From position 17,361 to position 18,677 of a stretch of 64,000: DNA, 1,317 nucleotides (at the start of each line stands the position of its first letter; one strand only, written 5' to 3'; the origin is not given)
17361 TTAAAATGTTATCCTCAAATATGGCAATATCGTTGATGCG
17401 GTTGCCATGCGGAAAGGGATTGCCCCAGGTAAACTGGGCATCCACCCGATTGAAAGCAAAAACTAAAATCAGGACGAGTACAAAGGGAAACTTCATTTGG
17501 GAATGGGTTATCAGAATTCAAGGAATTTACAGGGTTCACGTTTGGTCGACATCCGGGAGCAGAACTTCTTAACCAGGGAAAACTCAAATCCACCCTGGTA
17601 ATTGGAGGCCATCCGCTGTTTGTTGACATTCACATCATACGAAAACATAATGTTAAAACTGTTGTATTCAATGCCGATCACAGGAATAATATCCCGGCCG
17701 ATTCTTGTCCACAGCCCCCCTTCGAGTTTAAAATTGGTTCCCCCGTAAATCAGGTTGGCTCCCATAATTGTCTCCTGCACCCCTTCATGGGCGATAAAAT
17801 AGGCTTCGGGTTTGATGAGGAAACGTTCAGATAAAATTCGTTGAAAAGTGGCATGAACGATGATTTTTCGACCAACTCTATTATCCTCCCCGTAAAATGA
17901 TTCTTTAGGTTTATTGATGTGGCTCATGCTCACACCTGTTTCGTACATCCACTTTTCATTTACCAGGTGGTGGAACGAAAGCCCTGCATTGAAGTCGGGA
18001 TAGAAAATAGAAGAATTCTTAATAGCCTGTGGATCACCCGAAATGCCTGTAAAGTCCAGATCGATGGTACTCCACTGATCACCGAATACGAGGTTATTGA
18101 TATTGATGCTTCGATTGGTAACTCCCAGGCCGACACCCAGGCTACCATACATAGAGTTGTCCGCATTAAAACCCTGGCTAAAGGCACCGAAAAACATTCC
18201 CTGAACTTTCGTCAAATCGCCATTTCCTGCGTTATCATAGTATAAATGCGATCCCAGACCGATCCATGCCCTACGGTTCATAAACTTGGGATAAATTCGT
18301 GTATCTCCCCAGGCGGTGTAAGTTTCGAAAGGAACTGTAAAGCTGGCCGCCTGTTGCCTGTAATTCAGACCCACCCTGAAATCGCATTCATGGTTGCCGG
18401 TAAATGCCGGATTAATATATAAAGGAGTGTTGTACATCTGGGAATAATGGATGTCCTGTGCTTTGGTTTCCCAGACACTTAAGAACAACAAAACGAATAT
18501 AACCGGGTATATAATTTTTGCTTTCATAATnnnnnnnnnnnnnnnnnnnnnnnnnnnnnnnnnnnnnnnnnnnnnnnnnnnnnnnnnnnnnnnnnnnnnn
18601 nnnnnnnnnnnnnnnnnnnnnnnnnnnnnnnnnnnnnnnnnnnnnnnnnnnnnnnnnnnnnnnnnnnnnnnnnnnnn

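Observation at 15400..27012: Tight four-gene T9SS operon: two type-B-CTD giant surface proteins share one PorP/SprF and a type-A-CTD beta-propeller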

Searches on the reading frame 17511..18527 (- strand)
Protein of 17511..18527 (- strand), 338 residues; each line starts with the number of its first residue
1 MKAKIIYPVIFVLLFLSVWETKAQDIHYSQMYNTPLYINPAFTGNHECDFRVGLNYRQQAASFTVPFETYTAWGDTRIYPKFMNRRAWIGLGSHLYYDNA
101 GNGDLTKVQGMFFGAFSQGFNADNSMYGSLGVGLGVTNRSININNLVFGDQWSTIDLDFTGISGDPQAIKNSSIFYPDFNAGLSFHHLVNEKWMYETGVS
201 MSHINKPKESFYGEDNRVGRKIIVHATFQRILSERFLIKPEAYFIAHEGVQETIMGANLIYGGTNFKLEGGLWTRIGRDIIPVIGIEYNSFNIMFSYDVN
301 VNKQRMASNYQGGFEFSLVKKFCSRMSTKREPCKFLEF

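Call 4: search_protein_families(library=ncbifam, proteins=[window:17511-18527:-], max_evalue=0.01)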
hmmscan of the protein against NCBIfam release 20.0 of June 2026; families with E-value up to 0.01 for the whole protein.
window:17511-18527:- (338 aa): 1 family
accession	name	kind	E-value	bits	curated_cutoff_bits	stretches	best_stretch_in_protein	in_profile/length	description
TIGR03519.1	T9SS_PorP_fam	subfamily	3.9e-47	161.1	90.55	1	9-318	6-288/292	PorP/SprF family type IX secretion system membrane protein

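Call 5: search_protein_families(library=pfam, proteins=[window:17511-18527:-], max_evalue=0.01)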
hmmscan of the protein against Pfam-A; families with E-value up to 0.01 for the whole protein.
window:17511-18527:- (338 aa): 1 family
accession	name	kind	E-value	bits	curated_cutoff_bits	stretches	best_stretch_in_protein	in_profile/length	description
PF11751.14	PorP_SprF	-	9.5e-35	120.9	22.3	1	22-318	3-271/273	Type IX secretion system membrane protein PorP/SprF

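Call 29: find_homologous_proteins(query=window:17511-18527:-, max_evalue=0.00001)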
Query window:17511-18527:- (338 aa): 180 proteins with E <= 0.00001 among 1037 candidates; the best 120 are listed.
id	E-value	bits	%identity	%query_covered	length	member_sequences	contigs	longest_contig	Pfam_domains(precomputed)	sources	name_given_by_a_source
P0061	4.0e-232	788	100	100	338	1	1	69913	PF11751.15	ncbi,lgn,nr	ncbi:MAG: PorP/SprF family type IX secretion system membrane protein [Bacteroidales bacterium]|nr:Po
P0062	4.2e-197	672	84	100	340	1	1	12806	PF11751.15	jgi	jgi:type IX secretion system PorP/SprF family membrane protein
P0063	1.7e-172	591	75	99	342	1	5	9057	PF11751.15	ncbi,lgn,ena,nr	ncbi:MAG: PorP/SprF family type IX secretion system membrane protein [Bacteroidetes bacterium]|nr:Po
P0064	4.6e-170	583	73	100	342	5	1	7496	PF11751.15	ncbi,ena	-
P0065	1.8e-168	578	73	98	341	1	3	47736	PF11751.15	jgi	-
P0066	5.9e-167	573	71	98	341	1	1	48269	PF11751.15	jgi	-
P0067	1.3e-165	569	69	100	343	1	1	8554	PF11751.15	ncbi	-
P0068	8.3e-162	556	71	99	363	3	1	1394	PF11751.15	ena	-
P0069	1.2e-161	556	71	99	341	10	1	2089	PF11751.15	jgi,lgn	-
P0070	3.8e-161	554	71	99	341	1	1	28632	PF11751.15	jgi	jgi:type IX secretion system PorP/SprF family membrane protein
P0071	1.5e-160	552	70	98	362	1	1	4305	PF11751.15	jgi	-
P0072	2.6e-160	551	69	100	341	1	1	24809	PF11751.15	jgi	jgi:type IX secretion system PorP/SprF family membrane protein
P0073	3.1e-160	551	69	99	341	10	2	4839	PF11751.15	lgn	-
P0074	5.0e-160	550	66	100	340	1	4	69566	PF11751.15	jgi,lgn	jgi:type IX secretion system PorP/SprF family membrane protein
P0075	8.5e-160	550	69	100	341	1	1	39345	PF11751.15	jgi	jgi:type IX secretion system PorP/SprF family membrane protein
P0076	2.0e-159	549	70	97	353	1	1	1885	PF11751.15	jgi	-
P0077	2.9e-159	548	68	100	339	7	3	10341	PF11751.15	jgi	-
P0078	7.0e-159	547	69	99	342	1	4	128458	PF11751.15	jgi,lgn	jgi:type IX secretion system PorP/SprF family membrane protein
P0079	1.3e-158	546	67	100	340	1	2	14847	PF11751.15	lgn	-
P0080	3.7e-158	544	69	99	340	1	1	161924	PF11751.15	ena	-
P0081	6.1e-158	544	68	99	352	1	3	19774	PF11751.15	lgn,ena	-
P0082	6.2e-158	544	68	99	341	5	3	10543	PF11751.15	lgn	-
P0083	6.7e-158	543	69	100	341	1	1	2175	PF11751.15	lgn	-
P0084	1.0e-157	543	68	97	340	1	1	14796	PF11751.15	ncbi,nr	ncbi:MAG: PorP/SprF family type IX secretion system membrane protein [Bacteroidales bacterium]|nr:Po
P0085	3.9e-157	541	72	94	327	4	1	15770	PF11751.15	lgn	-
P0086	5.1e-157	541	66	100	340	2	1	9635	PF11751.15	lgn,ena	-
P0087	5.8e-157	540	68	98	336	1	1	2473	PF11751.15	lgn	-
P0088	4.0e-156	538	69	98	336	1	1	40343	PF11751.15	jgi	jgi:type IX secretion system PorP/SprF family membrane protein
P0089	8.7e-156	537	67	99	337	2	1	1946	PF11751.15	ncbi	-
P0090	9.1e-156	536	68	100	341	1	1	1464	PF11751.15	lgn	-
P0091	2.8e-155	535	67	100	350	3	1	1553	PF11751.15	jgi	-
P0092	6.3e-155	534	67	99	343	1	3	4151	PF11751.15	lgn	-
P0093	1.1e-154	533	68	98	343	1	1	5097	PF11751.15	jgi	jgi:type IX secretion system PorP/SprF family membrane protein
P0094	2.6e-154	532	67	98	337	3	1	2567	PF11751.15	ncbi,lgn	-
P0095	3.5e-154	531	67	99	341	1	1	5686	PF11751.15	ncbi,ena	-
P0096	4.8e-154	531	67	100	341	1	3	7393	PF11751.15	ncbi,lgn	-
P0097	9.4e-154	530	68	97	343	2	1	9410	PF11751.15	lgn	-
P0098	1.2e-153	530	64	100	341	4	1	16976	PF11751.15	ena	-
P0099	1.3e-153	529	67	100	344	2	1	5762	PF11751.15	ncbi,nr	ncbi:MAG: PorP/SprF family type IX secretion system membrane protein [Bacteroidales bacterium]|nr:Po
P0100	3.3e-153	528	67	97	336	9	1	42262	PF11751.15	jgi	jgi:type IX secretion system PorP/SprF family membrane protein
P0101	5.8e-153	527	68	97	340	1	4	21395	PF11751.15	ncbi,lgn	ncbi:MAG: hypothetical protein Kow00127_17380 [Bacteroidales bacterium]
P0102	6.4e-153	527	68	98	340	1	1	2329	PF11751.15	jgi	-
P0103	8.8e-153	527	67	98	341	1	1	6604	PF11751.15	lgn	-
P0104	1.1e-152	526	67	100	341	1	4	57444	PF11751.15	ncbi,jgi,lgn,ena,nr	ncbi:MAG TPA: PorP/SprF family type IX secretion system membrane protein [Bacteroidales bacterium]|n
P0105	1.1e-152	526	65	98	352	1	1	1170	PF11751.15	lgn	-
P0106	1.4e-152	526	65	100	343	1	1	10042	PF11751.15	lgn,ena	-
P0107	1.5e-152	526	68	98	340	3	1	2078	PF11751.15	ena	-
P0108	2.0e-152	525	70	93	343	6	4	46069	PF11751.15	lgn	-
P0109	2.2e-152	525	67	97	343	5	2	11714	PF11751.15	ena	-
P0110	5.1e-152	524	67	98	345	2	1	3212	PF11751.15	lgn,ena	-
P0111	5.6e-152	524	66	99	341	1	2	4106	PF11751.15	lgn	-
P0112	7.3e-152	524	65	99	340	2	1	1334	PF11751.15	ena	-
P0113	1.2e-151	523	72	91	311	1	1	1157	PF11751.15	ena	-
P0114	1.5e-151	523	66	98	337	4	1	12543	PF11751.15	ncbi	-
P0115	1.7e-151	522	67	97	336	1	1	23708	PF11751.15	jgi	jgi:type IX secretion system PorP/SprF family membrane protein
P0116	2.1e-151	522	65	98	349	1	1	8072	PF11751.15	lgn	-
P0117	3.8e-151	521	65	100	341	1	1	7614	PF11751.15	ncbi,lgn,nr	ncbi:MAG: PorP/SprF family type IX secretion system membrane protein [Bacteroidales bacterium]|nr:Po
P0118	6.0e-151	521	65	100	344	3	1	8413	PF11751.15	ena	-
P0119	8.8e-151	520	66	98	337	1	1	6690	PF11751.15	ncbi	-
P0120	2.0e-150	519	66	99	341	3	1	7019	PF11751.15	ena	-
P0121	2.7e-150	518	65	99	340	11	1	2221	PF11751.15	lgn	-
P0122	3.3e-150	518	67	99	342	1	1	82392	PF11751.15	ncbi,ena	-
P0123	4.7e-150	518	65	98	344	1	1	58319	PF11751.15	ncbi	ncbi:MAG: PorP/SprF family type IX secretion system membrane protein [Bacteroidales bacterium]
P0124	1.7e-149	516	65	100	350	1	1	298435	PF11751.15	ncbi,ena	-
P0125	2.0e-149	516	64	98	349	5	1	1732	PF11751.15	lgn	-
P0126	3.0e-149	515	65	94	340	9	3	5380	PF11751.15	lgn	-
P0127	4.3e-149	515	67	93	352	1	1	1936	PF11751.15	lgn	-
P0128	4.6e-149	514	68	93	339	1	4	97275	PF11751.15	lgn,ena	-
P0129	8.9e-149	513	65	99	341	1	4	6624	PF11751.15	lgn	-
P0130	1.5e-148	513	67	94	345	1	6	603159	PF11751.15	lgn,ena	-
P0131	8.4e-148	510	64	100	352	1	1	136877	PF11751.15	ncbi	ncbi:MAG: PorP/SprF family type IX secretion system membrane protein [Bacteroidales bacterium]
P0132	1.1e-147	510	64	99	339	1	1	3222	PF11751.15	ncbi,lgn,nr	ncbi:MAG: PorP/SprF family type IX secretion system membrane protein [Bacteroidales bacterium]|nr:Po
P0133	3.1e-147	508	64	100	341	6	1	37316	PF11751.15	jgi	jgi:type IX secretion system PorP/SprF family membrane protein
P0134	4.2e-147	508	64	97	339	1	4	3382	PF11751.15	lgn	-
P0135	1.2e-146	507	64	100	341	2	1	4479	PF11751.15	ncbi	-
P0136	1.4e-146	506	62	100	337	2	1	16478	PF11751.15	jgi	jgi:type IX secretion system PorP/SprF family membrane protein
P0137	1.1e-145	503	64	98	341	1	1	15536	PF11751.15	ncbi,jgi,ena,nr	ncbi:MAG: hypothetical protein DRJ05_05345 [Bacteroidetes bacterium]|nr:MAG: hypothetical protein DR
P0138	1.3e-145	503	64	97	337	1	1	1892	PF11751.15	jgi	jgi:type IX secretion system PorP/SprF family membrane protein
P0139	1.4e-145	503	65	96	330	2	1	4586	PF11751.15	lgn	-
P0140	4.1e-145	501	64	94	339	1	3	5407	PF11751.15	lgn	-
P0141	6.0e-144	498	67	91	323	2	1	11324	PF11751.15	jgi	jgi:type IX secretion system PorP/SprF family membrane protein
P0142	6.5e-144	497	64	100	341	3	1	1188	PF11751.15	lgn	-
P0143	1.3e-143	496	63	100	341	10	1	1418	PF11751.15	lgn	-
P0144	1.6e-142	493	61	99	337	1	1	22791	PF11751.15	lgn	-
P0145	1.7e-142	493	66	93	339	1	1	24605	PF11751.15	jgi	jgi:type IX secretion system PorP/SprF family membrane protein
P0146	2.0e-142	493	63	100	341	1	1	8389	PF11751.15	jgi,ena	-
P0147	4.0e-142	492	63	98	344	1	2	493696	PF11751.15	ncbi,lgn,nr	ncbi:MAG: PorP/SprF family type IX secretion system membrane protein [Bacteroidales bacterium]|nr:Po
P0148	1.3e-141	490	64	97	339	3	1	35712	PF11751.15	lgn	-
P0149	4.3e-141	488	66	93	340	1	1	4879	PF11751.15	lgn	-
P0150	6.3e-139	481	60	100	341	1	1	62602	PF11751.15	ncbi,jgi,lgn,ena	-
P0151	2.1e-138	479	59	99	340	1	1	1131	PF11751.15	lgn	-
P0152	1.1e-137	477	61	96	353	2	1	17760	PF11751.15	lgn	-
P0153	4.4e-136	472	64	91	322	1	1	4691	PF11751.15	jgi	-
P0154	6.9e-136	471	62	97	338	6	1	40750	PF11751.15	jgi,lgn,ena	-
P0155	2.3e-133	463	61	97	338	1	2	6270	PF11751.15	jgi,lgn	-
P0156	1.5e-128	447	59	97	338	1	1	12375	PF11751.15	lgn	-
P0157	9.9e-121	421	52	98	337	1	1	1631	PF11751.15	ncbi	-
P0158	1.1e-120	421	52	97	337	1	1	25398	PF11751.15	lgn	-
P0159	2.1e-119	417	56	97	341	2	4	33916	PF11751.15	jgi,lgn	-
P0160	7.6e-110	385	66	76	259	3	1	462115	PF11751.15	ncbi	ncbi:MAG: PorP/SprF family type IX secretion system membrane protein [Bacteroidales bacterium]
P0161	6.1e-105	369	66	72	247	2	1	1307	PF11751.15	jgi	-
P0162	2.0e-101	358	48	97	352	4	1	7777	PF11751.15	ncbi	-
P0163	2.4e-95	338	50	93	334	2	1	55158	PF11751.15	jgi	jgi:type IX secretion system PorP/SprF family membrane protein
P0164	6.6e-95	336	48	96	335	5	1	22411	PF11751.15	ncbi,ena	-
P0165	1.4e-93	332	47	100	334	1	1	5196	PF11751.15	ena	-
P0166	2.7e-92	328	68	61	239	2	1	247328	PF11751.15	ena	-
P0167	6.0e-88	313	59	66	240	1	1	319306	PF11751.15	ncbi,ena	-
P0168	4.4e-82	294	61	61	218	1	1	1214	PF11751.15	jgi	jgi:hypothetical protein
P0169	3.6e-79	285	63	59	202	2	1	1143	PF11751.15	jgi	jgi:hypothetical protein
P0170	1.0e-48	184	34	92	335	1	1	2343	PF11751.15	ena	-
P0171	1.0e-46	178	36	93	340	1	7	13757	PF11751.15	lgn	-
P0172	7.5e-46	175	32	98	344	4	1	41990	PF11751.15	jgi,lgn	-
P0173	2.0e-43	167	33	93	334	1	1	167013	PF11751.15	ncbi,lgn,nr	ncbi:MAG: PorP/SprF family type IX secretion system membrane protein [Chitinophagales bacterium]|nr:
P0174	2.3e-43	167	34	89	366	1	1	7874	PF11751.15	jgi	jgi:type IX secretion system PorP/SprF family membrane protein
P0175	1.9e-41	161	33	94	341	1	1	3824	PF11751.15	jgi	jgi:type IX secretion system PorP/SprF family membrane protein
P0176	3.1e-41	160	33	94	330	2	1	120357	PF11751.15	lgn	-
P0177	1.8e-39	154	32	93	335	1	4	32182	PF11751.15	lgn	-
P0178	2.2e-39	154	34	95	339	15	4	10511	PF11751.15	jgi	jgi:type IX secretion system PorP/SprF family membrane protein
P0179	4.7e-35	140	30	92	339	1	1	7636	PF11751.15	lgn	-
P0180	4.8e-35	140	32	93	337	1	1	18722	PF11751.15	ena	-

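Call 32: find_related_loci(query=A1, collection=genome_contigs, flank=10000)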
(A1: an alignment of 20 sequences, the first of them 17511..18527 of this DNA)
Query A1 (338 aa) in genome_contigs; peptide patterns used: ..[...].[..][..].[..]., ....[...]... (x = any residue, [..] = any of these).
161 stretches matched a pattern; 26 encode a relative of the query (tblastn E <= 1e-3); 25 distinct loci.
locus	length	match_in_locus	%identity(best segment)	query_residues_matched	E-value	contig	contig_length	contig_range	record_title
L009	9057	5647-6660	75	6-338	3e-176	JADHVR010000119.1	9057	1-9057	MAG: Bacteroidales bacterium isolate BS750m-G6 BS-750m-C14962, whole genome shotgun sequence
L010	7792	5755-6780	73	1-338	2e-172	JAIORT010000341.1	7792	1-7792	MAG: Bacteroidales bacterium isolate SMBSF25 20074_Bin_6_contigs_1_c_000000001074, whole genome shotgun sequence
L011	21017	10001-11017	72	4-338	1e-166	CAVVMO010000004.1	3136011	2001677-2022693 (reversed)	MAG: uncultured Bacteroidales bacterium isolate MFD04716.bin.1.418 genome assembly, contig: contig_4261, whole genome sh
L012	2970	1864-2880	69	1-338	1e-172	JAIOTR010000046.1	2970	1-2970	MAG: Bacteroidales bacterium isolate SMBSF75 bin_88_k127_191302, whole genome shotgun sequence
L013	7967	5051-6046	68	9-338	5e-162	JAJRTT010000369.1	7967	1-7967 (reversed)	MAG: Bacteroidetes bacterium isolate Dive96_bin10.114 k141_2870208, whole genome shotgun sequence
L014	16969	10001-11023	67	1-338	1e-161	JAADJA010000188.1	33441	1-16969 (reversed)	MAG: Chlorobiota bacterium isolate M_MetaBat.92 contig-127_4124, whole genome shotgun sequence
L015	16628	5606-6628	69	1-338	2e-161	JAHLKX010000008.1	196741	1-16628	MAG: Bacteroidetes bacterium isolate MAG39 NODE_274_length_196741_cov_1432.167373, whole genome shotgun sequence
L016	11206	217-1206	68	10-338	1e-161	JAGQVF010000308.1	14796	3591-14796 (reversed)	MAG: Bacteroidales bacterium isolate HKST-UBA08 2015-01-06_1_(paired)_contig_313079, whole genome shotgun sequence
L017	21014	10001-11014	68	4-338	9e-161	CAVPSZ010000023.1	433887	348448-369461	MAG: uncultured Bacteroidales bacterium isolate MFD00032.bin.2.138 genome assembly, contig: contig_23848, whole genome s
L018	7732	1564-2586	66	1-338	2e-158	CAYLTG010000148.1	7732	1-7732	MAG TPA_asm: uncultured Bacteroidales bacterium isolate binchicken_co176_95 genome assembly, contig: NODE_8004_length_77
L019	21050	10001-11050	65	1-338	9e-158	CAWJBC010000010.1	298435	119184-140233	MAG: uncultured Bacteroidales bacterium isolate MFD04716.bin.1.251 genome assembly, contig: contig_33961, whole genome s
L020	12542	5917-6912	66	10-338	1e-155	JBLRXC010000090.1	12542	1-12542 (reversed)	MAG: Bacteroidales bacterium isolate TamC05-27 NODE_90_length_12542_cov_3.305335, whole genome shotgun sequence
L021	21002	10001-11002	67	9-338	3e-155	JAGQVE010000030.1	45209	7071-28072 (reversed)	MAG: Bacteroidales bacterium isolate HKST-UBA07 NODE_30_length_45209_cov_9.635159, whole genome shotgun sequence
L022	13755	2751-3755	65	9-338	5e-155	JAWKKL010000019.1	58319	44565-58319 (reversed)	MAG: Bacteroidales bacterium isolate ABC1.42 ABC1.42.fa-19, whole genome shotgun sequence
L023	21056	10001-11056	64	1-338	6e-154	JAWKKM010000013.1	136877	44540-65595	MAG: Bacteroidales bacterium isolate AC3.32 AC3.32.fa-13, whole genome shotgun sequence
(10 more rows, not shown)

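Call 43: search_solved_structures(query=A1, max_evalue=0.1, show_alignments=2)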
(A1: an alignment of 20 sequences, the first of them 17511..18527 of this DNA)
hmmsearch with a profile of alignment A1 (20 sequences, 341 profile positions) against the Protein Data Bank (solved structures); distinct sequences matched with E-value up to 0.1: 0.
